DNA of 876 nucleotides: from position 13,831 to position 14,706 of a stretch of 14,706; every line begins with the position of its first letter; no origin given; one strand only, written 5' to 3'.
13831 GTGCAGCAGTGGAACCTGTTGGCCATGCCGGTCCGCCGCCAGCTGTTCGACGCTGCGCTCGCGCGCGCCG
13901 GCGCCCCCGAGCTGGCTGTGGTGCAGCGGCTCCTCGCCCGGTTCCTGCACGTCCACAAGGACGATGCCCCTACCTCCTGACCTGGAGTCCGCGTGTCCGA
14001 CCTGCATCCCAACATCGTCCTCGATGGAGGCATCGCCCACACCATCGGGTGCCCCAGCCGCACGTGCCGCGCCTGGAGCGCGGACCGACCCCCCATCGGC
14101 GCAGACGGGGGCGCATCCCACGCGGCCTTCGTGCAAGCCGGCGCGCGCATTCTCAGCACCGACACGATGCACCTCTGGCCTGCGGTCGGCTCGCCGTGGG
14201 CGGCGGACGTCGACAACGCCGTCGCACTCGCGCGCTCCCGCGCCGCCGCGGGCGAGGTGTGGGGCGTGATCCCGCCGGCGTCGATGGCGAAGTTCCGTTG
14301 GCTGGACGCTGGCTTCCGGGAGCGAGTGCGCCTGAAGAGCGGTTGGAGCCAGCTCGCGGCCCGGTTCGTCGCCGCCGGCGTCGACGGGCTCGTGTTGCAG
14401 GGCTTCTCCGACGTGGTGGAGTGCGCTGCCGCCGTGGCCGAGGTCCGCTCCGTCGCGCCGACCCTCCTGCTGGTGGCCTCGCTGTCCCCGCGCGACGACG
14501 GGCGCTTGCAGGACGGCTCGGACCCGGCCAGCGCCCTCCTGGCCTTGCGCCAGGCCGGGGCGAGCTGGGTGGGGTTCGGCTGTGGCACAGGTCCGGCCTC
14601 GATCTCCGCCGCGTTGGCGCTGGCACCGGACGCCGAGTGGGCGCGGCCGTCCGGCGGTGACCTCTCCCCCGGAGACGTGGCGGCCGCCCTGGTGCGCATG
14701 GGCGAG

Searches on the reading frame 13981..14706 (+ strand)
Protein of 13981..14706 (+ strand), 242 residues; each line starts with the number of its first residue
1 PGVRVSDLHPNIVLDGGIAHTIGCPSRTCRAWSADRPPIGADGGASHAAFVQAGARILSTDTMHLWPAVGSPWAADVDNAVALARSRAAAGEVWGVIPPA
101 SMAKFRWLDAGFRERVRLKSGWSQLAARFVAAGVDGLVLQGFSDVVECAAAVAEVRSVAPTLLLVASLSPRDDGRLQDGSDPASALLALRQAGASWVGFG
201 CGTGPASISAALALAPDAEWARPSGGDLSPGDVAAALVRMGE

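Call 65: search_protein_families(library=pfam, proteins=[window:13981-14706:+], max_evalue=0.001)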
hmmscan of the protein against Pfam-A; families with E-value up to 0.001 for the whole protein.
window:13981-14706:+ (242 aa): 1 family
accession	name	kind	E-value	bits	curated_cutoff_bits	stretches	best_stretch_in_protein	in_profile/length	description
PF02574.22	S-methyl_trans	-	8.5e-13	49.2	22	1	13-215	2-218/283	Homocysteine S-methyltransferase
